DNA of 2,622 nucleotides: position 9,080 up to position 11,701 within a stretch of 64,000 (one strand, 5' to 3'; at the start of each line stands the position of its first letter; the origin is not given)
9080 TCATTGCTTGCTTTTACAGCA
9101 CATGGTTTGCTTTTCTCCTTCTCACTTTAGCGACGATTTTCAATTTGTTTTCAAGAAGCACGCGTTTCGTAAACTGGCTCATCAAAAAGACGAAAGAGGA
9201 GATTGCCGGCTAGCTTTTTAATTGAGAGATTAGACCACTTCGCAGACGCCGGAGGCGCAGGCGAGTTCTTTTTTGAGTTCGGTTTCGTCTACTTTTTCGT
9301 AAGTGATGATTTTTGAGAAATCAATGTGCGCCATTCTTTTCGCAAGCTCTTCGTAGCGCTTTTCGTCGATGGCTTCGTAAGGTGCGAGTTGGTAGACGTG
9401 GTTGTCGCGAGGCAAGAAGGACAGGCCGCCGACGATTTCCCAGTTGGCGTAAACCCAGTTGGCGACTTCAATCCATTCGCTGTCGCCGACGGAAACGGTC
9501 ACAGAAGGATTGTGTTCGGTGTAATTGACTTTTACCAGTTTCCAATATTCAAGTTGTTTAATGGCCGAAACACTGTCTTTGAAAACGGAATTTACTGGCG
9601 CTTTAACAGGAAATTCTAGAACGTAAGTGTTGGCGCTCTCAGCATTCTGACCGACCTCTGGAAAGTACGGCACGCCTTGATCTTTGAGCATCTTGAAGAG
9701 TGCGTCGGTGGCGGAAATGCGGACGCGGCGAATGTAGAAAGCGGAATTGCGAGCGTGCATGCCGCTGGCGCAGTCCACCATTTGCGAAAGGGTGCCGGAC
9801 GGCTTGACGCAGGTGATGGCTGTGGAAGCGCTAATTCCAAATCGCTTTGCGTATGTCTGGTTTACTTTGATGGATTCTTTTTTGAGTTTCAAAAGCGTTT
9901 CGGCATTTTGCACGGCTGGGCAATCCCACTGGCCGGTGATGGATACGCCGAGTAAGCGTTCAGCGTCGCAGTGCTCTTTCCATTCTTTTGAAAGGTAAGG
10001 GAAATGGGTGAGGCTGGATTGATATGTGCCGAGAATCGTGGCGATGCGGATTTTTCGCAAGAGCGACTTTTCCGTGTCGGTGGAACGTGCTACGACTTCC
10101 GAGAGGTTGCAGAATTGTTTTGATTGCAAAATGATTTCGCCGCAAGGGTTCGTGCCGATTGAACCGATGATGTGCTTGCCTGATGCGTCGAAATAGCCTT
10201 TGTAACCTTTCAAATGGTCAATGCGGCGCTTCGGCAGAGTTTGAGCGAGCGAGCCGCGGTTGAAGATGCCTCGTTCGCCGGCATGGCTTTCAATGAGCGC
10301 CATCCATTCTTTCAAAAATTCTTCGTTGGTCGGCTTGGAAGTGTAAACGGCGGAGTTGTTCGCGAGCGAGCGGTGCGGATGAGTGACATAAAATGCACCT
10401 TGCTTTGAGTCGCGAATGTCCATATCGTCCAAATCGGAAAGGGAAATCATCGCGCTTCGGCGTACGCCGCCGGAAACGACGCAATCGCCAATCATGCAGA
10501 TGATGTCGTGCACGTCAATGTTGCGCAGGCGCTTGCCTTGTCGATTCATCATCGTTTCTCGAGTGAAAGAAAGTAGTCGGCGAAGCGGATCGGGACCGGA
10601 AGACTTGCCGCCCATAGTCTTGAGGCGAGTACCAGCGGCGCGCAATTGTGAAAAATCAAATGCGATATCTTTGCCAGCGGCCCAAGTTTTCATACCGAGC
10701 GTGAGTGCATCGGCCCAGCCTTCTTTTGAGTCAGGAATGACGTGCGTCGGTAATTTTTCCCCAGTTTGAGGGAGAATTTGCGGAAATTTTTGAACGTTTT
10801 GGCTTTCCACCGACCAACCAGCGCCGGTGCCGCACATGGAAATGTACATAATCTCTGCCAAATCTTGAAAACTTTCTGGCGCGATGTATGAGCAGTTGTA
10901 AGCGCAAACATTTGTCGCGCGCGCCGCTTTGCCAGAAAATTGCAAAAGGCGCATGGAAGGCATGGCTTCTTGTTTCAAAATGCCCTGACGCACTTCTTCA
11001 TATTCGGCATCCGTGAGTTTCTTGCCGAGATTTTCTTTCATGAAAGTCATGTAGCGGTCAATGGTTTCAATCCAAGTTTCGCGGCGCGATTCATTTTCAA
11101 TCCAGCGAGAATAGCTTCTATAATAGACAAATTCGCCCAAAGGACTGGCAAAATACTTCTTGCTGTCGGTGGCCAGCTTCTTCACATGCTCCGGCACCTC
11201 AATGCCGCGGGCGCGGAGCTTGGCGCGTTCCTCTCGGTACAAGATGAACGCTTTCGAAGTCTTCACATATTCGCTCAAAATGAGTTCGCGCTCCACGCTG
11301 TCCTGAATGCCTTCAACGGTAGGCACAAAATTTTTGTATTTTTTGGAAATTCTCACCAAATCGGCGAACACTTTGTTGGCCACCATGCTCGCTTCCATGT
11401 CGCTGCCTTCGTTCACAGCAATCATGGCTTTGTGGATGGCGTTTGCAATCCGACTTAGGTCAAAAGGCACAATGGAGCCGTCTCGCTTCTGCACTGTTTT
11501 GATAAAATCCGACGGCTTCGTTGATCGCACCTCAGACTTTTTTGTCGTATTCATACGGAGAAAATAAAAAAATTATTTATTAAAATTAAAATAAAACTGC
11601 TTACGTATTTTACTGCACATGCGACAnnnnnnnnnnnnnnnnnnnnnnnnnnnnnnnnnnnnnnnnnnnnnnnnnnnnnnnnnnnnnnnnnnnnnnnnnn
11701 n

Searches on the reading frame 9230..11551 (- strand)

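Call 94: search_protein_families(library=pfam, proteins=[window:9230-11551:-], max_evalue=0.00001)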
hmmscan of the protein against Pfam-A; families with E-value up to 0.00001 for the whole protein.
window:9230-11551:- (773 aa): 4 families
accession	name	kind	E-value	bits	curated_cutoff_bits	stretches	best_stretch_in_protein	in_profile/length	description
PF03477.21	ATP-cone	-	2.7e-18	66.7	25.8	1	19-110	2-87/88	ATP cone domain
PF17975.6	RNR_Alpha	-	2.4e-11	44.5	26.4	1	121-196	4-77/101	Ribonucleotide reductase alpha domain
PF02867.20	Ribonuc_red_lgC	-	2.6e-07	30.1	23.9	0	287-491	23-237/523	Ribonucleotide reductase, barrel domain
PF21995.1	RNR-II_ins_dom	-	9e-06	26.3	27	0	269-327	36-100/107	B12-dependent ribonucleotide reductase, insertion domain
